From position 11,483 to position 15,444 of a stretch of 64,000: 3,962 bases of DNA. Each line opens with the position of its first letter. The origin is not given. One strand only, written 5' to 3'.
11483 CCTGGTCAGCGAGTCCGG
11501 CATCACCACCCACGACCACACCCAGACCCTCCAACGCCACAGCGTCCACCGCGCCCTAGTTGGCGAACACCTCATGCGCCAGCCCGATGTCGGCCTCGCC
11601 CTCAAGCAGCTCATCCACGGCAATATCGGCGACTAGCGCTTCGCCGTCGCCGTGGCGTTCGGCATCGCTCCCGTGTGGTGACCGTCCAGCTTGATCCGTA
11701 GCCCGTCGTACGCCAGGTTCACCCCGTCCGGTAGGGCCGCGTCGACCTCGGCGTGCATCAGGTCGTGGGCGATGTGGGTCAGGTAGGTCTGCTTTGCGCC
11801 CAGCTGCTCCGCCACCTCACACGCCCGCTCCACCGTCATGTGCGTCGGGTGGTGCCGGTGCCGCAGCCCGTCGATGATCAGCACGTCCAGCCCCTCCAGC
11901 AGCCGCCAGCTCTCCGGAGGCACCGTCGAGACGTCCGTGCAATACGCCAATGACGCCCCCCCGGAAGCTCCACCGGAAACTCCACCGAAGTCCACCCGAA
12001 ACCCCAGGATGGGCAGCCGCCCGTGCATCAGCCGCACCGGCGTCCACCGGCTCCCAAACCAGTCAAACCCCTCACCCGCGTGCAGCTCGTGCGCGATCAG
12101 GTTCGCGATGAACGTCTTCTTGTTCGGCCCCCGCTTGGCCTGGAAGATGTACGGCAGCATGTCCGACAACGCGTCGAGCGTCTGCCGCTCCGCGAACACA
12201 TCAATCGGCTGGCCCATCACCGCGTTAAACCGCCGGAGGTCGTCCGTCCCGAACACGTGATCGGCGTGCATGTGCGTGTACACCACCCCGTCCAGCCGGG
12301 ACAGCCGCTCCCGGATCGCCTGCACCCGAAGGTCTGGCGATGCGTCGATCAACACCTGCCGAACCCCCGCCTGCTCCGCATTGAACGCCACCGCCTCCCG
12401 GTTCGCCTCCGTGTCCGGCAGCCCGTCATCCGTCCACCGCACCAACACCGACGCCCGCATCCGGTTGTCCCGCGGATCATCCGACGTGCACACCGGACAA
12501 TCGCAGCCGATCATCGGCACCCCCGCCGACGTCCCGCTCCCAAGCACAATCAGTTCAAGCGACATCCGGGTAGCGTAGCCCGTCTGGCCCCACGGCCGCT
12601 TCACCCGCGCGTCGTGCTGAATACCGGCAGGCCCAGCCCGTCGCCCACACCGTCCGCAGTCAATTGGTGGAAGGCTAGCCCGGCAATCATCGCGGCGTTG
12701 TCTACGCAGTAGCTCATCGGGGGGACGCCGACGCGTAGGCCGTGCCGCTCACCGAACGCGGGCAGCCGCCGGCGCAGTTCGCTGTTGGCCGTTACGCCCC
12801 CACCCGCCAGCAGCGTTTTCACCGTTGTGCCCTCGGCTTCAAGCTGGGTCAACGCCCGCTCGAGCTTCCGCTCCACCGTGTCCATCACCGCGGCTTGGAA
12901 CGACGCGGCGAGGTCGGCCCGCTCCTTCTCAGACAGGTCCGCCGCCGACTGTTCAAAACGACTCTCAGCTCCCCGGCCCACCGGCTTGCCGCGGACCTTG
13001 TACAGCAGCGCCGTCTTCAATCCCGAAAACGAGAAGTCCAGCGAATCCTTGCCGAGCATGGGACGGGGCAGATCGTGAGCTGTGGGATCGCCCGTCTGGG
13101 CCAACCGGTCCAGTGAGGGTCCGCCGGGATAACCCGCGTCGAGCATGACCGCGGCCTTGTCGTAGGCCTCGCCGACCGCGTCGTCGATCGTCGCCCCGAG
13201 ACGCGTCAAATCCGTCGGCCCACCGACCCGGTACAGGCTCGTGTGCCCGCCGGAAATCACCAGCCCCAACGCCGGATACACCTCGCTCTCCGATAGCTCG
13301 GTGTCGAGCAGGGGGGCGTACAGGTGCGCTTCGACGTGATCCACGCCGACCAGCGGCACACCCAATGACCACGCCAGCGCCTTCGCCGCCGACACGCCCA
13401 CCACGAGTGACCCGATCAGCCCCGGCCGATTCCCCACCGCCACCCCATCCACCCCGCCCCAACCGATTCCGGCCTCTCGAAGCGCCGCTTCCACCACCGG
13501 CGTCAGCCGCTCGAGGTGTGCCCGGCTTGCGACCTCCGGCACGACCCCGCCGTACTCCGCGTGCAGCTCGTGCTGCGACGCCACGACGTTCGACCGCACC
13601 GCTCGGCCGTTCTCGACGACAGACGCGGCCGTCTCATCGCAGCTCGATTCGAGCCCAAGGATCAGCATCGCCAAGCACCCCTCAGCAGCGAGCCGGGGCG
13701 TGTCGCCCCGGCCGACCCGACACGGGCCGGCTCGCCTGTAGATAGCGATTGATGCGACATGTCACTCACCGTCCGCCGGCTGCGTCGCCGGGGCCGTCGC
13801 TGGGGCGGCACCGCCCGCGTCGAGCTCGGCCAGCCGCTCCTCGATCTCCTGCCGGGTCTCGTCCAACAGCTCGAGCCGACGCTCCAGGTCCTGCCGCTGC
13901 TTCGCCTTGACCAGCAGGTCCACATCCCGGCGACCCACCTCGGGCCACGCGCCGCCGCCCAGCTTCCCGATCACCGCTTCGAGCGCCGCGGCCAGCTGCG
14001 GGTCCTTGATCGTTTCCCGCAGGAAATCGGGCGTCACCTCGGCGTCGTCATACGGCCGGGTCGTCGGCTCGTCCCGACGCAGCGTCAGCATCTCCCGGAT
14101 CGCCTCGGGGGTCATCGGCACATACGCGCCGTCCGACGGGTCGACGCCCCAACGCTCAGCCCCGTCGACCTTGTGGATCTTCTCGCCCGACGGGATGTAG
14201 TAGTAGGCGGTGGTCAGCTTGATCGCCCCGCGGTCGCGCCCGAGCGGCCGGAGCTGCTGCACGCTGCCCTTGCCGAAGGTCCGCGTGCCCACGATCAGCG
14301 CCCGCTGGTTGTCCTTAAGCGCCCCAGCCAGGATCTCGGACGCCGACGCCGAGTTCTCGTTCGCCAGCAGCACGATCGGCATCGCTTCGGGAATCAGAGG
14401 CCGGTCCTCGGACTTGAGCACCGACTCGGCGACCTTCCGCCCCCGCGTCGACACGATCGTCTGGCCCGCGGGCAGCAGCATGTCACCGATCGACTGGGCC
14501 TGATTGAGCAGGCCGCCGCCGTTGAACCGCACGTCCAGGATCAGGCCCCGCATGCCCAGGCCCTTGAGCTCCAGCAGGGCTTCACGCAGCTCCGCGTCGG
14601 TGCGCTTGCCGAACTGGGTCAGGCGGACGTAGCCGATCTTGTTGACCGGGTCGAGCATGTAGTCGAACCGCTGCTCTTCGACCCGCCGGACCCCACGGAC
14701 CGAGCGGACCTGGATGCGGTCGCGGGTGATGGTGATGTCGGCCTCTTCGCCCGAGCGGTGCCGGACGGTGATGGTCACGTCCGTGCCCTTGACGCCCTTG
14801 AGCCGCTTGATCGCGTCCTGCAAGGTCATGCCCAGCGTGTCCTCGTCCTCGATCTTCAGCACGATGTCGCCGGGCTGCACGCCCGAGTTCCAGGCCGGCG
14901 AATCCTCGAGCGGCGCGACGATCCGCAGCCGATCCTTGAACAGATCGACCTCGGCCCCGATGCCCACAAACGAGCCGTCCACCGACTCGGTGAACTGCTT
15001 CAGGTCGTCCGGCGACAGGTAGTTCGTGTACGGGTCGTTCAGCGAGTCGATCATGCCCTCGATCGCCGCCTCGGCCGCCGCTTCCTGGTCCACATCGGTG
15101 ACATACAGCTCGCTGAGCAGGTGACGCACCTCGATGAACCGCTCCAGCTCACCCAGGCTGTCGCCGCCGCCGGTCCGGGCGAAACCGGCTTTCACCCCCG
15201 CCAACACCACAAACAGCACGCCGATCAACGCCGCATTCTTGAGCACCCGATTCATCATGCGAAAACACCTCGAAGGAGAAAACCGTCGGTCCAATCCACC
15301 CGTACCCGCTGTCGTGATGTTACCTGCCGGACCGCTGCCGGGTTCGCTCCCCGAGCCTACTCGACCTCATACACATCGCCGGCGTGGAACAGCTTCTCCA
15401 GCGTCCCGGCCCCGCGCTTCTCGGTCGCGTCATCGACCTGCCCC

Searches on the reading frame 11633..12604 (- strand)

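Call 67: search_protein_families(library=pfam, proteins=[window:11633-12604:-], max_evalue=0.01)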
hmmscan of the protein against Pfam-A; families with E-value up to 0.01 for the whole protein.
window:11633-12604:- (323 aa): 2 families
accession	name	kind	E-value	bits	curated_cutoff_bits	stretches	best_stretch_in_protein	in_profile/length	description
PF12706.13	Lactamase_B_2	-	2.4e-37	128.9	27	1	82-278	1-200/200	Beta-lactamase superfamily domain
PF00753.33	Lactamase_B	-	1.6e-06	28.6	22.7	1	84-125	18-65/196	Metallo-beta-lactamase superfamily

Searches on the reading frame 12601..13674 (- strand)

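Call 67: search_protein_families(library=pfam, proteins=[window:12601-13674:-], max_evalue=0.01)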
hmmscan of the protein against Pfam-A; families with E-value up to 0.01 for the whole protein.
window:12601-13674:- (357 aa): 2 families
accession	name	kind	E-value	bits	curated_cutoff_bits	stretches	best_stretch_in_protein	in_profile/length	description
PF00814.31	TsaD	-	5.2e-86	289.1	24.8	1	26-331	2-263/264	tRNA N6-adenosine threonylcarbamoyltransferase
PF22521.2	HypF_C_2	-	0.0074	16.5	27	0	239-318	152-227/241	Carbamoyltransferase, Kae1-like Domain, second subdomain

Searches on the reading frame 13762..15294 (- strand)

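Call 67: search_protein_families(library=pfam, proteins=[window:13762-15294:-], max_evalue=0.01)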
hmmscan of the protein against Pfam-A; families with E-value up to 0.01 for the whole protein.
window:13762-15294:- (510 aa): 6 families
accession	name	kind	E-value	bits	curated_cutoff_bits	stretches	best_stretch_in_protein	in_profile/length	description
PF03572.23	Peptidase_S41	-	2e-49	167.8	24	1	219-376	1-157/165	Peptidase family S41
PF17820.7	PDZ_6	-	1.6e-10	41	27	1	125-178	2-53/54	PDZ domain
PF22694.1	CtpB_N-like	-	5.9e-10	39.9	27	1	47-93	35-81/85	Activating protease CtpB N-terminal domain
PF13180.12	PDZ_2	-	2.3e-06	28.2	27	1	111-188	2-77/80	PDZ domain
PF00595.29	PDZ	-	3.9e-06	27.6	23.2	1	123-177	27-80/81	PDZ domain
PF14685.13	PDZ_Tricorn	-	0.0081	16.6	25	0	129-189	28-88/88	Tricorn protease PDZ domain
